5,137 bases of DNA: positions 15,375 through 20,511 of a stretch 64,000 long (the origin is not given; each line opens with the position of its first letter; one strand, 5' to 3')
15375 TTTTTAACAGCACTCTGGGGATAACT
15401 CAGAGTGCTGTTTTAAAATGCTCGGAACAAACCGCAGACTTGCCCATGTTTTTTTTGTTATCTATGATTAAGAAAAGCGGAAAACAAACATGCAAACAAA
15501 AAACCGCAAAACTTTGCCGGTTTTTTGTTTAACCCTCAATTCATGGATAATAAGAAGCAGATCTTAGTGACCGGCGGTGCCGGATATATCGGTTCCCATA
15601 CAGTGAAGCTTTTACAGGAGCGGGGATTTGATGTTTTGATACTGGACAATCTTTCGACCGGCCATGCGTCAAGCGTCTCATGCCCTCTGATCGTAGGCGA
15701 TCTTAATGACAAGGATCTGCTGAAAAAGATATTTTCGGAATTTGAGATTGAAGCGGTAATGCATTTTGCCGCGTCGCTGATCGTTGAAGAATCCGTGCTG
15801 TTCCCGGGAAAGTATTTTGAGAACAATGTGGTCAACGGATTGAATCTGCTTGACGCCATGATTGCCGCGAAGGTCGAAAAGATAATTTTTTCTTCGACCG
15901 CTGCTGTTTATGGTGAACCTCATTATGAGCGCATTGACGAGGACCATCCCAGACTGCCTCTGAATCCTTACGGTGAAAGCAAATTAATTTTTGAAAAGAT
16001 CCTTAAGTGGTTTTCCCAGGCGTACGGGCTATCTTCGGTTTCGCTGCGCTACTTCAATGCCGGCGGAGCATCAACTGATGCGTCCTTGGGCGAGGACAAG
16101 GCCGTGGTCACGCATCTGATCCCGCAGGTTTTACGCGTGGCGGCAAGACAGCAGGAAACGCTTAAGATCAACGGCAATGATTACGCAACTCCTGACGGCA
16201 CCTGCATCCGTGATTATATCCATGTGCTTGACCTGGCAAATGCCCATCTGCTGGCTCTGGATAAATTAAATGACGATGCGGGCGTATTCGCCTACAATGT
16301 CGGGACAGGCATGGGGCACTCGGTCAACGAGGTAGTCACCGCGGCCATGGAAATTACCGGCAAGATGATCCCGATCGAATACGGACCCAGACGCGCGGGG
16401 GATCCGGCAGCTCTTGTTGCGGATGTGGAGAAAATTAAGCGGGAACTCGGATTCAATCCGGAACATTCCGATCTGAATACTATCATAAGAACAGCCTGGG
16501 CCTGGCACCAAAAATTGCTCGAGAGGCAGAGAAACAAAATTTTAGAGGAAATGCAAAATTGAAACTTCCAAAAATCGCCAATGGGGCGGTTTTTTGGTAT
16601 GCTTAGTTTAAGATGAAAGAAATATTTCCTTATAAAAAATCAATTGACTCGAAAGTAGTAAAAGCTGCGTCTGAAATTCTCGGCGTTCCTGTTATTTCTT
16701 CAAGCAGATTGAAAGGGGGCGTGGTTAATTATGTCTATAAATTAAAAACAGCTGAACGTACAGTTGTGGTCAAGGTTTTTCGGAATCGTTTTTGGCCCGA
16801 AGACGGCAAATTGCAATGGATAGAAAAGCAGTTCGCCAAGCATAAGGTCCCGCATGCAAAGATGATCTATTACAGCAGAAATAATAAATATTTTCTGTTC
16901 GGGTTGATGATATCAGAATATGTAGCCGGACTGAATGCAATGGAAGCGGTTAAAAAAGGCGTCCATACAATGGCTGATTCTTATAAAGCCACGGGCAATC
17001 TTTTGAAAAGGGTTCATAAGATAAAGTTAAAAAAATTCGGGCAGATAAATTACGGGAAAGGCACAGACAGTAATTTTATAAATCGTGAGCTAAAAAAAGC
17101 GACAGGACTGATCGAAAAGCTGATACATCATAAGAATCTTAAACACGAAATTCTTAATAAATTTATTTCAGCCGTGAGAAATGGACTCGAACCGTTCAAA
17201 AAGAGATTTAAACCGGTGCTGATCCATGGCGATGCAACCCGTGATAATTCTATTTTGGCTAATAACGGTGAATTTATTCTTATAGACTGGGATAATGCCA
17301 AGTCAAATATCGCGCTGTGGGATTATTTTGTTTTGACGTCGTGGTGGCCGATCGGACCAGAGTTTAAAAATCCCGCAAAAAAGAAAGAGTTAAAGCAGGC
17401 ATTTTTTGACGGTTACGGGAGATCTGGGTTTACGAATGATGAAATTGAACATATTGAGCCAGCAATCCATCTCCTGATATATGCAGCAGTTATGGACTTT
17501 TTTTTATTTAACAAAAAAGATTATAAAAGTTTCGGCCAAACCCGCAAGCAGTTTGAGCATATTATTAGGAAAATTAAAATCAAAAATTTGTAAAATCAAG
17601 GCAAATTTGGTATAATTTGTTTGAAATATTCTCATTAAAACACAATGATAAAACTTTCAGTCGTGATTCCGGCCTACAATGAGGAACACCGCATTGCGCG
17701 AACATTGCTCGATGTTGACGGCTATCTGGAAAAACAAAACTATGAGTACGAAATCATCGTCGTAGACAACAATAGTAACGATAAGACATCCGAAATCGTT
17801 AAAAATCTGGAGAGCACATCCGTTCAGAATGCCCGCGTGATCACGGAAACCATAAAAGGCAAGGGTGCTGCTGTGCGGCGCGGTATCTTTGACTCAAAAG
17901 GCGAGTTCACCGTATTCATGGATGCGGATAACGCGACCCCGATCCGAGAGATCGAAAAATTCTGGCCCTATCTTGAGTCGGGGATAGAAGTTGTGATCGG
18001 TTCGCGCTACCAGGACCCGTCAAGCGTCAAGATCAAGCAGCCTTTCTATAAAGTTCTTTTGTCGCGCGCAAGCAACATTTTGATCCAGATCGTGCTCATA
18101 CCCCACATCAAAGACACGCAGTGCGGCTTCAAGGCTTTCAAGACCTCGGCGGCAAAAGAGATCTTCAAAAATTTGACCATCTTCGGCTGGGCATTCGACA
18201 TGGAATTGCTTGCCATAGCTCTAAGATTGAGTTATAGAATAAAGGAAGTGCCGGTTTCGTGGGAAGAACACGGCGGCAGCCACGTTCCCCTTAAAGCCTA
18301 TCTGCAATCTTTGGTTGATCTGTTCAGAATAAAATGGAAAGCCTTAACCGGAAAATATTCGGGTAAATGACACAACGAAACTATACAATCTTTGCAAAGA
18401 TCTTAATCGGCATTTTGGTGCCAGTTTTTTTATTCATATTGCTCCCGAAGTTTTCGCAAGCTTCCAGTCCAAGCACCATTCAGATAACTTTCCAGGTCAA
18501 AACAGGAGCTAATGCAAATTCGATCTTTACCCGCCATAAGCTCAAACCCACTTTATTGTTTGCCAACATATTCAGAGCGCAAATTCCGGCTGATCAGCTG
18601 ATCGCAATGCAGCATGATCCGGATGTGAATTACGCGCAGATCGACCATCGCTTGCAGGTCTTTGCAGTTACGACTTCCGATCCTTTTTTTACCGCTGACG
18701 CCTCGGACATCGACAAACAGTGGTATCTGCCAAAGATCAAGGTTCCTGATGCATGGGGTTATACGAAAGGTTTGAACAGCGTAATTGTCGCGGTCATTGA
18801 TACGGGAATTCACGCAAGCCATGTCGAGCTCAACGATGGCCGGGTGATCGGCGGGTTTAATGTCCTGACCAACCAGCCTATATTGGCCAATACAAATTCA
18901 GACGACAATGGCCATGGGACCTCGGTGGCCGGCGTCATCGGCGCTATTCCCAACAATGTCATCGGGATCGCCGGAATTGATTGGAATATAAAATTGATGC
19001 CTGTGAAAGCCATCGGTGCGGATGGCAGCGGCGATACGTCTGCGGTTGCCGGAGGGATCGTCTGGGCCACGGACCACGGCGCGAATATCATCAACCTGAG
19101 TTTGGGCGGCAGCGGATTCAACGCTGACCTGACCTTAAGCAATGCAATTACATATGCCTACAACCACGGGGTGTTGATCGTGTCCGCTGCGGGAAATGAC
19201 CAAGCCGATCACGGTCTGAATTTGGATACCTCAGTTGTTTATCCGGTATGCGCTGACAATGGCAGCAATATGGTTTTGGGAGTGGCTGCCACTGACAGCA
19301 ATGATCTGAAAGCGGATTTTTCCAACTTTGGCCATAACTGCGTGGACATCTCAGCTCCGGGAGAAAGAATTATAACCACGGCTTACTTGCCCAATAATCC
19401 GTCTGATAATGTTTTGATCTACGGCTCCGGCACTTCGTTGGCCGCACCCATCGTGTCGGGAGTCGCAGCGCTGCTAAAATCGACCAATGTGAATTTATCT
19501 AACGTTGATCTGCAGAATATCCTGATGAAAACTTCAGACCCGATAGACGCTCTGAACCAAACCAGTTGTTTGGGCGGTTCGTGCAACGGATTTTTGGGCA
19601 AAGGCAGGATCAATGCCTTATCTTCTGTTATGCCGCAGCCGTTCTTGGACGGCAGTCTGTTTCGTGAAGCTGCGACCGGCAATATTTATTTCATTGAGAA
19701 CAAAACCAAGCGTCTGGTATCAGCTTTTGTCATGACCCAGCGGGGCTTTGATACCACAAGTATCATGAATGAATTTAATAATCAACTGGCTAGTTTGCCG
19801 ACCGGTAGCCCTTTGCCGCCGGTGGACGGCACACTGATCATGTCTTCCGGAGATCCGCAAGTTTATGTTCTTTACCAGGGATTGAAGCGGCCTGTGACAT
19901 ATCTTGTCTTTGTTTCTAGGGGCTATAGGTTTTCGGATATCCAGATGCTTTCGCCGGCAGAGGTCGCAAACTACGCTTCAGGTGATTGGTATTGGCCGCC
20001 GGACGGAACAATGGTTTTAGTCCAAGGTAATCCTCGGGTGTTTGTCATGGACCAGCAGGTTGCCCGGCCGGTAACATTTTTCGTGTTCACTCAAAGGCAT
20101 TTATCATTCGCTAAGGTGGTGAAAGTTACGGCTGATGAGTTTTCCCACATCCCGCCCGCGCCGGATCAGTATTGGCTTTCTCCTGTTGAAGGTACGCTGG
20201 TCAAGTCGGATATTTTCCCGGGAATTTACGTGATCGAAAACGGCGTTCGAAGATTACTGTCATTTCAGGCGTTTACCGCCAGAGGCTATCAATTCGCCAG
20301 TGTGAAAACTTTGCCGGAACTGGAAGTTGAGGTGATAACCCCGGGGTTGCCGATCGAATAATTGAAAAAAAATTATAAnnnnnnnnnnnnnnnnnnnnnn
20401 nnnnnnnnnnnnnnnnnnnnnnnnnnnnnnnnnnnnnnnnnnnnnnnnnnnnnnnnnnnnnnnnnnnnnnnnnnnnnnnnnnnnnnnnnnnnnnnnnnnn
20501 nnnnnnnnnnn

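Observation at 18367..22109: A shared ~40-aa tandem repeat module at the C-termini of three different secreted proteins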

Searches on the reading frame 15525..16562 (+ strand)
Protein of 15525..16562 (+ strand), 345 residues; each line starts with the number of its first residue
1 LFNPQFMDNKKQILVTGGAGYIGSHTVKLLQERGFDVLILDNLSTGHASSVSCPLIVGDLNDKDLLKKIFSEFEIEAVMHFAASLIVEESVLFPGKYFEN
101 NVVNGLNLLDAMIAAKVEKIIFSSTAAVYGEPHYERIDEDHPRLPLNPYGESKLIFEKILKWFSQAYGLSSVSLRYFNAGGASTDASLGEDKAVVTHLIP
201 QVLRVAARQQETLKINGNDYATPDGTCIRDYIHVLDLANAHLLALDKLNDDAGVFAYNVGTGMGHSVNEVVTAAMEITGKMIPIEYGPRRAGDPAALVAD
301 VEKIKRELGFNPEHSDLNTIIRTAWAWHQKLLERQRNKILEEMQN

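Call 72: search_protein_families(library=pfam, proteins=[window:15525-16562:+], max_evalue=0.001)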
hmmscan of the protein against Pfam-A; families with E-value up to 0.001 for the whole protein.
window:15525-16562:+ (345 aa): 7 families
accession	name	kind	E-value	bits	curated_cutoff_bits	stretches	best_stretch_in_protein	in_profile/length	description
PF01370.27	Epimerase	-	1.9e-55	188.4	20.9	1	13-260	1-240/240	NAD dependent epimerase/dehydratase family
PF16363.11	GDP_Man_Dehyd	-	1e-53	183.4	27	1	14-315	1-324/332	GDP-mannose 4,6 dehydratase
PF01073.25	3Beta_HSD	-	2.5e-14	53.4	22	1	14-160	1-157/280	3-beta hydroxysteroid dehydrogenase/isomerase family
PF02719.21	Polysacc_synt_2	-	2.6e-12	47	20.2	1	13-167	1-156/293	Polysaccharide biosynthesis protein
PF04321.23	RmlD_sub_bind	-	6.2e-11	42.3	27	1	12-161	2-137/287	RmlD substrate binding domain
PF05368.20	NmrA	-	6.8e-10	39.5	27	1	10-126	2-108/298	NmrA-like family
PF13460.12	NAD_binding_10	-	6.3e-07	29.9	27.2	1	17-133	1-106/184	NAD(P)H-binding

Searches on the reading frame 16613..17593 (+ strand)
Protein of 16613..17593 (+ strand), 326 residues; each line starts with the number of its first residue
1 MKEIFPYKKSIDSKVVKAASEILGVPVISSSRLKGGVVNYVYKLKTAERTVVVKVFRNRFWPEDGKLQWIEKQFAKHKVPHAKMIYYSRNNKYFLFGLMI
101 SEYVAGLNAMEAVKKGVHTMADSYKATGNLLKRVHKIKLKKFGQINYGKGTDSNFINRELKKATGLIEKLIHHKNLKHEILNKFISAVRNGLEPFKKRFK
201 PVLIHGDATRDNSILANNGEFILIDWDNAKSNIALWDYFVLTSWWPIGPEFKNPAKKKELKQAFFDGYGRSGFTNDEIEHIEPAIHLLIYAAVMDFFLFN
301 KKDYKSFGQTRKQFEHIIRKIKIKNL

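Call 72: search_protein_families(library=pfam, proteins=[window:16613-17593:+], max_evalue=0.001)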
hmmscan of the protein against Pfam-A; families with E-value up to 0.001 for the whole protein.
window:16613-17593:+ (326 aa): 2 families
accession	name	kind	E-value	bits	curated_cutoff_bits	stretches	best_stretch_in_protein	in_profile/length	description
PF01636.29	APH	-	1.9e-14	54.5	23.2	1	32-250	4-220/239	Phosphotransferase enzyme family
PF03881.20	Fructosamin_kin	-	0.00011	22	22.4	1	27-225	19-212/288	Fructosamine kinase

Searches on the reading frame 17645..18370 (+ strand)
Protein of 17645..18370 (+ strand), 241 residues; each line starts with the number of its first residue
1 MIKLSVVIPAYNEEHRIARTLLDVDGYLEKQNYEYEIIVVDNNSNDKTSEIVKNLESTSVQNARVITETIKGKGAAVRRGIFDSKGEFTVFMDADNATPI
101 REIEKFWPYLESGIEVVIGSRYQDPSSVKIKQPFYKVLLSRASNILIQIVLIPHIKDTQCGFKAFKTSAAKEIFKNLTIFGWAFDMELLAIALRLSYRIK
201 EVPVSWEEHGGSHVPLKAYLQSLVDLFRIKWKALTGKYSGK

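Call 72: search_protein_families(library=pfam, proteins=[window:17645-18370:+], max_evalue=0.001)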
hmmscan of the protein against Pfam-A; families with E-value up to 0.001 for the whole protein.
window:17645-18370:+ (241 aa): 4 families
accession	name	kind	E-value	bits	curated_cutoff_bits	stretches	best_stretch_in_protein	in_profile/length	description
PF00535.33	Glycos_transf_2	-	5e-30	105.1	23.3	1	5-174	1-168/168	Glycosyl transferase family 2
PF13641.12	Glyco_tranf_2_3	-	6.6e-09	36.6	27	1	4-117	3-119/230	Glycosyltransferase like family 2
PF10111.15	Glyco_tranf_2_2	-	1.9e-08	34.6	27.3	1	5-101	1-97/276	Glycosyltransferase like family 2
PF13704.12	Glyco_tranf_2_4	-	0.00056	20.8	27.5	1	12-96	2-82/98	Glycosyl transferase family 2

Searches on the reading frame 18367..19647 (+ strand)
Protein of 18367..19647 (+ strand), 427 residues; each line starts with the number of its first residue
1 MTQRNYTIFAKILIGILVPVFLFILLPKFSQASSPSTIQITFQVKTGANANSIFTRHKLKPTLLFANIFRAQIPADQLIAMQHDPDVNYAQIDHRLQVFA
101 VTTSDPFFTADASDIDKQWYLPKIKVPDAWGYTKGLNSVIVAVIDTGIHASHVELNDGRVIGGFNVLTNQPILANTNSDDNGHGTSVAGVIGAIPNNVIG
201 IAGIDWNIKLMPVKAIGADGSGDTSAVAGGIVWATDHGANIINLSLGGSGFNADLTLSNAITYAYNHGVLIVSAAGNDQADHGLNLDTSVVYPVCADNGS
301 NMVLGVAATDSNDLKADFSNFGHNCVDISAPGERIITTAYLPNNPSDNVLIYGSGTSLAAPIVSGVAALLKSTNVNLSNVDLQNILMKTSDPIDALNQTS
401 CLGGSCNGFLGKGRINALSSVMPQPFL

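Call 65: search_solved_structures(query=window:18367-19647:+, max_evalue=1e-10)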
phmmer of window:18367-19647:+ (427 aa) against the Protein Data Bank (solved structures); distinct sequences matched with E-value up to 1e-10: 125 (the best 60 are shown).
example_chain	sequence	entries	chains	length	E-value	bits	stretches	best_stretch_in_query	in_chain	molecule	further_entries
1dbi_A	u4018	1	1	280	1.5e-39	139.2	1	128-396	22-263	AK.1 SERINE PROTEASE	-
1thm_A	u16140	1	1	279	3e-39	138.2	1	104-395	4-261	THERMITASE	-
1tec_E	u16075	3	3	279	4e-39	137.8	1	104-395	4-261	THERMITASE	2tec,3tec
9rk9_B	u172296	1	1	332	7.5e-37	130.3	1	117-281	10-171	Subtilisin-like serine protease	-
3qtl_A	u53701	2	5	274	1.9e-35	125.6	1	128-391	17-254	Subtilisin-like serin protease | KerA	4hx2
4gi3_A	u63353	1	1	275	1.9e-35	125.6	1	128-391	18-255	KerA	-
1c3l_A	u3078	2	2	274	2e-35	125.6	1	128-391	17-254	SUBTILISIN-CARLSBERG | Subtilisin Carlsberg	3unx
1scn_E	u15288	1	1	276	3.5e-35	124.8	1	128-391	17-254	SUBTILISIN CARLSBERG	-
1af4_A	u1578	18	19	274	4e-35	124.6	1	128-391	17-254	SUBTILISIN CARLSBERG | SUBTILISIN CARLSBERG, TYPE VIII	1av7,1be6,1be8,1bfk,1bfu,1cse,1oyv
1yu6_A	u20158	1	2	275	4e-35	124.6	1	128-391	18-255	Subtilisin Carlsberg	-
1bh6_A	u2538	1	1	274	6.5e-35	123.9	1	127-391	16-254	SUBTILISIN DY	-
1ah2_A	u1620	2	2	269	1.3e-34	122.9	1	119-397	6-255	SERINE PROTEASE PB92 | SUBTILISIN SAVINASE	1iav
1sel_A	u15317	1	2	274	1.4e-34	122.8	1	128-391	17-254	SELENOSUBTILISIN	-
1avt_A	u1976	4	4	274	1.4e-34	122.8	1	128-391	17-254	SUBTILISIN CARLSBERG, TYPE VIII | KerA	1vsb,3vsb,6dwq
1st3_A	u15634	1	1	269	3.2e-34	121.6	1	119-397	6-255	SUBTILISIN BL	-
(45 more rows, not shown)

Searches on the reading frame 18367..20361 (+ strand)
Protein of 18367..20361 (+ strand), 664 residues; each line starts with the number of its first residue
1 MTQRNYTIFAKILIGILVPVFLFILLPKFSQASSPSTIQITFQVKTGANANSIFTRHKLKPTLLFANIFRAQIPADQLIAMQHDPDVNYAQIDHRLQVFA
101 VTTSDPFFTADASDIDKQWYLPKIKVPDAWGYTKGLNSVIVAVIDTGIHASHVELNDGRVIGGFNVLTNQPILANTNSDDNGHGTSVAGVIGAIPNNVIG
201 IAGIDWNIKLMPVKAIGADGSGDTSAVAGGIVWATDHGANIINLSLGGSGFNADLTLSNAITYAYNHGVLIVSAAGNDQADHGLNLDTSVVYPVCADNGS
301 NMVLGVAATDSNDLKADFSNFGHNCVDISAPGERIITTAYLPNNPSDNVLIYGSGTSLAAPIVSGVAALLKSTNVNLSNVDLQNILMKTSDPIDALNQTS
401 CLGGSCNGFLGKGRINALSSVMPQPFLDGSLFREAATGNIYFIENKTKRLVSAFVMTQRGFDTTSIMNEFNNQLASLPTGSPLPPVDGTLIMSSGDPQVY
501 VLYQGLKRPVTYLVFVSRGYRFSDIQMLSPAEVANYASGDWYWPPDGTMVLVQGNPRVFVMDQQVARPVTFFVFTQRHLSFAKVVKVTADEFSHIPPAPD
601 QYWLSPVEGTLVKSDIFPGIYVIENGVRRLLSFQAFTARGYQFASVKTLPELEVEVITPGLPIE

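Call 3: search_protein_families(library=pfam, proteins=[window:18367-20361:+], max_evalue=1)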
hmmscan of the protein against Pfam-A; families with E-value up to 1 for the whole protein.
window:18367-20361:+ (664 aa): 2 families
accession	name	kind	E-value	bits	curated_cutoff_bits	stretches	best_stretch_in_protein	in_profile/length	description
PF00082.27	Peptidase_S8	-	8.5e-50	170.1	21.8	1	138-390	3-273/288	Subtilase family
PF06586.17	TraK_N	-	0.0077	17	24.8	0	558-587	50-81/100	TraK N-terminal domain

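Call 6: search_protein_families(library=ncbifam, proteins=[window:18367-20361:+], max_evalue=1)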
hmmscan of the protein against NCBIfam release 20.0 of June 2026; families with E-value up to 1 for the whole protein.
window:18367-20361:+ (664 aa): 7 families
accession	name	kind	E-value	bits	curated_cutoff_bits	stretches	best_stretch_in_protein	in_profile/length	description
TIGR03921.1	T7SS_mycosin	equivalog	4e-48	164.3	278.75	1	126-398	3-270/353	type VII secretion-associated serine protease mycosin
NF033595.1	denti_PrtP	equivalog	1.4e-30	106.5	300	2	242-420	342-501/606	dentilisin complex serine proteinase subunit PrtP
TIGR03895.1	protease_PatA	subfamily_domain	3.6e-17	62.3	421.05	1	183-399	1-209/606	PatA/PatG family cyanobactin maturation protease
NF049966.1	QH_SP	equivalog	1.2e-13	50.9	165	1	141-278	2-125/219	subtilisin-like serine protease QhpE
NF042956.1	IteS_antiphage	equivalog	4.2e-05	22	900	2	77-278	197-394/747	S8 family anti-phage peptidase IteS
NF040809.1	germ_prot_CspBA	exception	0.00035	18.3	1250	2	177-279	718-825/1099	bifunctional germination protease/germinant receptor pseudoprotease CspBA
NF051851.1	AtpSerPepEprS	equivalog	0.00064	17.9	1700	1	114-210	44-144/988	autotransporter serine peptidase EprS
